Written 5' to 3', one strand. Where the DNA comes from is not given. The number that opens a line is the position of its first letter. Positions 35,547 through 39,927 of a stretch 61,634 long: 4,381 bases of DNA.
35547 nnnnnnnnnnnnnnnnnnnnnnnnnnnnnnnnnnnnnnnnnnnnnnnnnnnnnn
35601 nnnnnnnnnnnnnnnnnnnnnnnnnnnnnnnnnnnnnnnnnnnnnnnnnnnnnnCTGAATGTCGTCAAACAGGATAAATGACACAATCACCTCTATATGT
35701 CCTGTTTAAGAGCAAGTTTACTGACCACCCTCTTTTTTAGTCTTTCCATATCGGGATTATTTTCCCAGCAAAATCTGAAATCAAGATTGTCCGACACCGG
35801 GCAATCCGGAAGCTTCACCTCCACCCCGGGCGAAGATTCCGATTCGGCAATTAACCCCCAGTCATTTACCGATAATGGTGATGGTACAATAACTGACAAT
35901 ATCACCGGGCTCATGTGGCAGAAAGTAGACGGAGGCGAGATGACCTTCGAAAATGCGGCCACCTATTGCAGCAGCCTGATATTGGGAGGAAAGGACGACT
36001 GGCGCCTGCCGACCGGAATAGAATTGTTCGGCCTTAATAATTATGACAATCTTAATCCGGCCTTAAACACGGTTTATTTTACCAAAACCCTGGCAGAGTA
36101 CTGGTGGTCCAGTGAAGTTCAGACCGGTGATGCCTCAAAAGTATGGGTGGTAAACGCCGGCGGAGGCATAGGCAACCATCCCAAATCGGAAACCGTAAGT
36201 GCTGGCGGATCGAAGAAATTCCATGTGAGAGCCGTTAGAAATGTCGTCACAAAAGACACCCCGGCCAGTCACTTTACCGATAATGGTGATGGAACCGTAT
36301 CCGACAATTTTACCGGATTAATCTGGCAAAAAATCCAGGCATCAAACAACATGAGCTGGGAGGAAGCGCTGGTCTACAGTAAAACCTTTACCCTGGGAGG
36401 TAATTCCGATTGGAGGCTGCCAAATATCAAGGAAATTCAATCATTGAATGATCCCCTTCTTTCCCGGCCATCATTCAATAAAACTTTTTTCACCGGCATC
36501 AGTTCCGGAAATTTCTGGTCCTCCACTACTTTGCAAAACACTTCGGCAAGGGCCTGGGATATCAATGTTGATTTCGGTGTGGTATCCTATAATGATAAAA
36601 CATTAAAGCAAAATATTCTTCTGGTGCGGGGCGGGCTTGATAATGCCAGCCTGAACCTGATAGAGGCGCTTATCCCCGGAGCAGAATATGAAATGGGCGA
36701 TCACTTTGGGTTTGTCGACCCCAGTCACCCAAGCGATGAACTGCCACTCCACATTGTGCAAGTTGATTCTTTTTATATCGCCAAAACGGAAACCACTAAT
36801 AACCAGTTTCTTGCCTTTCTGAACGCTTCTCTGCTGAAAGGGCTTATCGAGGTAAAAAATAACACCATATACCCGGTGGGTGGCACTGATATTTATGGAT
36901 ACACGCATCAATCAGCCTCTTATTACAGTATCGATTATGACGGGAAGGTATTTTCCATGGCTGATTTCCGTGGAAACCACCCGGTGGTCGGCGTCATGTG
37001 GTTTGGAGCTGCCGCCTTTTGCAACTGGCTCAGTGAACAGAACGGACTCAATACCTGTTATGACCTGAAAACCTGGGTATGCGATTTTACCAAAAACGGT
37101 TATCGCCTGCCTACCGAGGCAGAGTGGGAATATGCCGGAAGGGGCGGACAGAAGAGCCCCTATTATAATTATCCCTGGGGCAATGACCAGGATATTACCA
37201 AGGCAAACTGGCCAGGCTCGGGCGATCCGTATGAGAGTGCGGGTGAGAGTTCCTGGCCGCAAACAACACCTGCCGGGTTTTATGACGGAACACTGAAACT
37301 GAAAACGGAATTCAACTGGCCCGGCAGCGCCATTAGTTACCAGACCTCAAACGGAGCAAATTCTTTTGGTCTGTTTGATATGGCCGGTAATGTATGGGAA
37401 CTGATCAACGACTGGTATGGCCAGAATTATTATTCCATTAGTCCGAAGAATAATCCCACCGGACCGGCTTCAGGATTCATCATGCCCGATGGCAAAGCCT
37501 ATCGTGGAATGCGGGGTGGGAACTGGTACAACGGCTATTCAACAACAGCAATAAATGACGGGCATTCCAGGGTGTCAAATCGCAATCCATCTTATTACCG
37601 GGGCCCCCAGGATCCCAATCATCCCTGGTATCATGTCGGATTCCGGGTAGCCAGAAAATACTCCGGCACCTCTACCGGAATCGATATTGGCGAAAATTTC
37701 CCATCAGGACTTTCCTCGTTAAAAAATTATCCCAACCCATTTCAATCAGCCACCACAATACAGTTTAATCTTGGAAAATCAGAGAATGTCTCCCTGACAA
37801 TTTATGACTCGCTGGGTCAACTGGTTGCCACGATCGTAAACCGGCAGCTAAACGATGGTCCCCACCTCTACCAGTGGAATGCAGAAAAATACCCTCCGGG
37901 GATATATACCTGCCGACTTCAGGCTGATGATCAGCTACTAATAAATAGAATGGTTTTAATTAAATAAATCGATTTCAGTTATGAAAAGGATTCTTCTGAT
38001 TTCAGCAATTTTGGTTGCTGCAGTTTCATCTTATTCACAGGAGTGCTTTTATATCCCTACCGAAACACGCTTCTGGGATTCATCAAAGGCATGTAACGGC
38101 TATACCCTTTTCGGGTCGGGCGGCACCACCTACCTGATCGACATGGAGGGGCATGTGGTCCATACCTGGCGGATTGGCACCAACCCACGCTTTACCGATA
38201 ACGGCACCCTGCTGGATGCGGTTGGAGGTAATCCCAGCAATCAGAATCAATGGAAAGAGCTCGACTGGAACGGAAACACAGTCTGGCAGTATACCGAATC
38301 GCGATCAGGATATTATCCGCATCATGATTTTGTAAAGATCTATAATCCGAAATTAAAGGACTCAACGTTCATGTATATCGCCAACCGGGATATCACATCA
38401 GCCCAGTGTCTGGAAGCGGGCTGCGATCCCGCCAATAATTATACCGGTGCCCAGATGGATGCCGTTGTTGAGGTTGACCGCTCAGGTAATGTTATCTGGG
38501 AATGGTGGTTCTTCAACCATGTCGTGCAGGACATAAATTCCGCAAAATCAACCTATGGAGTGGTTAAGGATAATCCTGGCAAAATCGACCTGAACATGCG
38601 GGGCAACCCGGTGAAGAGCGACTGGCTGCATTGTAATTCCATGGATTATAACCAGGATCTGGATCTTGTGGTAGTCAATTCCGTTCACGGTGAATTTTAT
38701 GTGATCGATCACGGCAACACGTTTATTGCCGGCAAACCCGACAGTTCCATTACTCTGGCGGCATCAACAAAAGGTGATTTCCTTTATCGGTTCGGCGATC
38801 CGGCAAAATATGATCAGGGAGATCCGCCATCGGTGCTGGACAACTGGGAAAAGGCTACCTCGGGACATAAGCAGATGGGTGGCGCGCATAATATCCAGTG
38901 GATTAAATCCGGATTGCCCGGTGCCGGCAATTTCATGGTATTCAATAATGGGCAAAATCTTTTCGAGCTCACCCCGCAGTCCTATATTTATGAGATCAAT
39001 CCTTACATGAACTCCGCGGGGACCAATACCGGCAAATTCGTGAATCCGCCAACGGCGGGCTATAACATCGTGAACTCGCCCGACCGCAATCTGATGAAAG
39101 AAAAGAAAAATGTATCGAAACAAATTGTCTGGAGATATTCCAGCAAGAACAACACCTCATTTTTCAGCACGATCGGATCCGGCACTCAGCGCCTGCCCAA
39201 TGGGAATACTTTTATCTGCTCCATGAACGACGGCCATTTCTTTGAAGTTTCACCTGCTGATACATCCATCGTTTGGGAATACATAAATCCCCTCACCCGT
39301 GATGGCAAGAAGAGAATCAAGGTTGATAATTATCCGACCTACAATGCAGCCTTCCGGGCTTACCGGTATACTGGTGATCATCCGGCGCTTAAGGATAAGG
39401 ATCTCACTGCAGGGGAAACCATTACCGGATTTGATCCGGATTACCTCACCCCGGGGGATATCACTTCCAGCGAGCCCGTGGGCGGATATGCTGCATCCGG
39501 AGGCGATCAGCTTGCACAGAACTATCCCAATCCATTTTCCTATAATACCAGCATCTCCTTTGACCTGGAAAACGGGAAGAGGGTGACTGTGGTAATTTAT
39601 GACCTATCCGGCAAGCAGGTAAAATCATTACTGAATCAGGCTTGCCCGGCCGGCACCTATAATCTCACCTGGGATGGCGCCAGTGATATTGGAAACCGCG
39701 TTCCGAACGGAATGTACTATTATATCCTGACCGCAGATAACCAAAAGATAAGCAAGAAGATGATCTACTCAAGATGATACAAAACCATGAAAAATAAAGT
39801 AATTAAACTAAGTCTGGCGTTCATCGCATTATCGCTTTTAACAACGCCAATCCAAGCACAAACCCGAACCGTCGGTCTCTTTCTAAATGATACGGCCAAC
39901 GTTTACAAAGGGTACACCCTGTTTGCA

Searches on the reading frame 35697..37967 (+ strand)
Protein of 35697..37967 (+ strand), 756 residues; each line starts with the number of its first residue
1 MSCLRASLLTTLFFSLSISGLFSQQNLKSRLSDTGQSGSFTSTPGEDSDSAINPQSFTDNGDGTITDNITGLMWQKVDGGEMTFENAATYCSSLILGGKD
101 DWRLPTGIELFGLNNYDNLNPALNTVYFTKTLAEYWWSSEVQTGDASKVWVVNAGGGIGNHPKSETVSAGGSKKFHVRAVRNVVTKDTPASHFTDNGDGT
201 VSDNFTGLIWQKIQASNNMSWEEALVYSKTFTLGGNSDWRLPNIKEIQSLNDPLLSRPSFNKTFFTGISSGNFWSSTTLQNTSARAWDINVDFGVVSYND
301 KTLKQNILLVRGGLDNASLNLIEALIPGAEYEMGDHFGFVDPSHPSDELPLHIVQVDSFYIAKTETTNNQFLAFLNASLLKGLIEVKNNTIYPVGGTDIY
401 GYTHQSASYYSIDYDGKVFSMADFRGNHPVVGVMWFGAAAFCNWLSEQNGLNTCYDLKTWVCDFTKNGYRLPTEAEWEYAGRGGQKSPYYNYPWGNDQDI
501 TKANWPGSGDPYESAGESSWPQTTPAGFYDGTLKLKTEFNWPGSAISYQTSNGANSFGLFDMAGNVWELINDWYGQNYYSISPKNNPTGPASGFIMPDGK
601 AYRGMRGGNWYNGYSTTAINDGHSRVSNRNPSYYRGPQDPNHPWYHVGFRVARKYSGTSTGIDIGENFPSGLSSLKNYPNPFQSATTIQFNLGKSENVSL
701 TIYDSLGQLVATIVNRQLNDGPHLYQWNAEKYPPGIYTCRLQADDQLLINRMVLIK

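Call 78: search_protein_families(library=pfam, proteins=[window:35697-37967:+], max_evalue=0.0001)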
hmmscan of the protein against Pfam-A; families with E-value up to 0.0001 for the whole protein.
window:35697-37967:+ (756 aa): 4 families
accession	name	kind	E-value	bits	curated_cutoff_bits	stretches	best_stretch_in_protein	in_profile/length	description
PF07603.17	Lcl_C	-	1.2e-49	167.9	34.9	2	199-311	1-117/117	Lcl C-terminal domain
PF03781.23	FGE-sulfatase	-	8.1e-40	137.5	23.3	1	325-653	7-255/255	Sulfatase-modifying factor enzyme 1-like domain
PF18962.6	Por_Secre_tail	-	1.4e-10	41.8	27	1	678-751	2-72/75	Secretion system C-terminal sorting domain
PF13860.13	FlgD_ig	-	2.2e-06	28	27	1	687-744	13-76/79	FlgD Ig-like domain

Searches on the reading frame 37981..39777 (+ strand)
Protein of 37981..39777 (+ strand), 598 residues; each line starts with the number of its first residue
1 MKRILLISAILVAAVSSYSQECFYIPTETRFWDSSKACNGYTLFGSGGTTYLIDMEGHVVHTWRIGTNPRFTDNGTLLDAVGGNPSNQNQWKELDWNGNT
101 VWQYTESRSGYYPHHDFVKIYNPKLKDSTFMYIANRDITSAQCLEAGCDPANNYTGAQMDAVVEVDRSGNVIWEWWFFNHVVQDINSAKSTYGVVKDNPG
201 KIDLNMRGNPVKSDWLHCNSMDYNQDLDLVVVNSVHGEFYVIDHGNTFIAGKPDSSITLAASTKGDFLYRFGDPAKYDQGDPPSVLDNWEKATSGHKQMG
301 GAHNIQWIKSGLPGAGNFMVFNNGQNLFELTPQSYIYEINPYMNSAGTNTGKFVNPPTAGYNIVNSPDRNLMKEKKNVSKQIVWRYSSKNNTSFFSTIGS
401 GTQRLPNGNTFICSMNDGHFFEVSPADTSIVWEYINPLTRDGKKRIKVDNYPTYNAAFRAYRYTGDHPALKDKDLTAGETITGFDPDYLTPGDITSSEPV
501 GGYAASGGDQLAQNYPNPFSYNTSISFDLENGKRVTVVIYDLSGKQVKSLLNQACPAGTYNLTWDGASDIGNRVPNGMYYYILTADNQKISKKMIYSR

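Call 4: search_protein_families(library=pfam, proteins=[window:37981-39777:+], max_evalue=0.01)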
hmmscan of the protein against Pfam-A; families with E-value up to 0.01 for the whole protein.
window:37981-39777:+ (598 aa): 4 families
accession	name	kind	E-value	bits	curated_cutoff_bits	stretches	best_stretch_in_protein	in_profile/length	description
PF05935.17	Arylsulfotrans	-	7.4e-13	48.7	24.2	1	49-420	29-337/374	Arylsulfotransferase (ASST)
PF13860.13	FlgD_ig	-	8.8e-11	42.1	27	1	530-588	19-78/79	FlgD Ig-like domain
PF18962.6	Por_Secre_tail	-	8.3e-08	32.9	27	1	515-595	2-74/75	Secretion system C-terminal sorting domain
PF13585.12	CHU_C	-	8.1e-06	26.3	27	1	529-590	23-78/86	CHU_C Type IX secretion signal domain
